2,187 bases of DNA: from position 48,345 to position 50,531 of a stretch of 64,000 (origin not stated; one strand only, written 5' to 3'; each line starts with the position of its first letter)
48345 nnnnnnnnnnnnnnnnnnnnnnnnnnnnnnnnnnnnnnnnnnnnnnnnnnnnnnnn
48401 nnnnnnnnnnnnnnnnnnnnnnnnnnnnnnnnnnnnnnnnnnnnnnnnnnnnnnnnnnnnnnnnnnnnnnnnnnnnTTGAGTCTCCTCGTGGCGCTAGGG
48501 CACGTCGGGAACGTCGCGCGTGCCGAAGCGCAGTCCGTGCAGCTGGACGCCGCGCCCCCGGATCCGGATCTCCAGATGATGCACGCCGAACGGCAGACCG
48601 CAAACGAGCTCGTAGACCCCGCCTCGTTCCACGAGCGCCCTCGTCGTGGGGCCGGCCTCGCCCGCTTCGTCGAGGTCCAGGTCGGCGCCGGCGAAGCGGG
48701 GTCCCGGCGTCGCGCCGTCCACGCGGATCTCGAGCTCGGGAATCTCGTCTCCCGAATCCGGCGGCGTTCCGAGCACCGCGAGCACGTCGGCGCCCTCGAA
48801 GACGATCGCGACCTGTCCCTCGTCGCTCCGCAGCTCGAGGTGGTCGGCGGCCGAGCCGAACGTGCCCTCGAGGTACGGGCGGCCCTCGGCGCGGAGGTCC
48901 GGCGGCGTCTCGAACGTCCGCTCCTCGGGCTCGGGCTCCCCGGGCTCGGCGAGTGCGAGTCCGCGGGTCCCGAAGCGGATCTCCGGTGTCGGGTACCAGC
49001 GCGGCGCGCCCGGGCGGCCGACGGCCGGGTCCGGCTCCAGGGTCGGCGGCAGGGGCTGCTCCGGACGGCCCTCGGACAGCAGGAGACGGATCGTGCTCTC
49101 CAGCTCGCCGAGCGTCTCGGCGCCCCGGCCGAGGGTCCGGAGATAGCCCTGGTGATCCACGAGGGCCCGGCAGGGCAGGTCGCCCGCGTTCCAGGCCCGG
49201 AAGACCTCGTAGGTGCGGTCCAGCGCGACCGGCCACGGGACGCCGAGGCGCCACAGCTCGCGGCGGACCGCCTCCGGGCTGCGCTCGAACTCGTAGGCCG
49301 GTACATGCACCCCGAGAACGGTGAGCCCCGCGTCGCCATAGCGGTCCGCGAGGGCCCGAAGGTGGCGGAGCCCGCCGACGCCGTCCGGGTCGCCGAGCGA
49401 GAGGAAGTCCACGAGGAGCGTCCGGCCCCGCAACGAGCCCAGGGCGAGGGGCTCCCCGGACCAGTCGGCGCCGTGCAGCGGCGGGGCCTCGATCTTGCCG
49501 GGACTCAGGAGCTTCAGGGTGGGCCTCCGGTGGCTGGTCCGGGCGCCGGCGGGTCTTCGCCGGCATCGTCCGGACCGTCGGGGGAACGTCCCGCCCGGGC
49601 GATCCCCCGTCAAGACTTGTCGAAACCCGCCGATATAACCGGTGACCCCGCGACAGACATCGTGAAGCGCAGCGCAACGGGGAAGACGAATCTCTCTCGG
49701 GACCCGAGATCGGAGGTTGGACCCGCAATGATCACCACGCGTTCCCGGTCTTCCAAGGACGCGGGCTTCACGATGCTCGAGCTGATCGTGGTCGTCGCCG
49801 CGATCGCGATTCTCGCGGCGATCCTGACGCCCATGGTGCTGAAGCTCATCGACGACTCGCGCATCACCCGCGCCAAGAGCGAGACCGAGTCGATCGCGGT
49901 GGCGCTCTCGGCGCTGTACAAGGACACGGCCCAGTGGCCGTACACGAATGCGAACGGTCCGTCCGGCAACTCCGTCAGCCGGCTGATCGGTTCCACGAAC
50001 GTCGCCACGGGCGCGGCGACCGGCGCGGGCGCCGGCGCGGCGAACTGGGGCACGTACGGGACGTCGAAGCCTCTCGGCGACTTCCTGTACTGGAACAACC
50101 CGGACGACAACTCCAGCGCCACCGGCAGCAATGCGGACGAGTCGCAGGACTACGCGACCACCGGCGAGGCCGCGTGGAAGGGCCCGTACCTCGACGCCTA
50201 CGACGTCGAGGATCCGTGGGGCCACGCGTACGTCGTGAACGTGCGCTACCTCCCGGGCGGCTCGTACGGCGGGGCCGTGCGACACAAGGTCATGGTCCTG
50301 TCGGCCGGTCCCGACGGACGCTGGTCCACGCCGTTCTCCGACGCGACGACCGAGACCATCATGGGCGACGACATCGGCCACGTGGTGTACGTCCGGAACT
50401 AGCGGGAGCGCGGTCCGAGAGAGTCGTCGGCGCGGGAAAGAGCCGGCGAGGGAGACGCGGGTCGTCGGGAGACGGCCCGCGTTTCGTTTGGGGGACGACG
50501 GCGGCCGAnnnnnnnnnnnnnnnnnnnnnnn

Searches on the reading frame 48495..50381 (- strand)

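Call 83: search_protein_families(library=pfam, proteins=[window:48495-50381:-], max_evalue=0.001)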
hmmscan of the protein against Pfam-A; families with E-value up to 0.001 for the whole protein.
window:48495-50381:- (628 aa): 3 families
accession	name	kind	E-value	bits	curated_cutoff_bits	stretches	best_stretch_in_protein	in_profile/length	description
PF17991.7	Thioredoxin_10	-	4.1e-08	34.3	27.1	1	465-620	1-142/142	Thioredoxin like C-terminal domain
PF08534.16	Redoxin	-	9.2e-05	22.7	26.6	1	308-423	17-137/148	Redoxin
PF00578.27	AhpC-TSA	-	0.00054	20.3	26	1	298-415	4-122/124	AhpC/TSA family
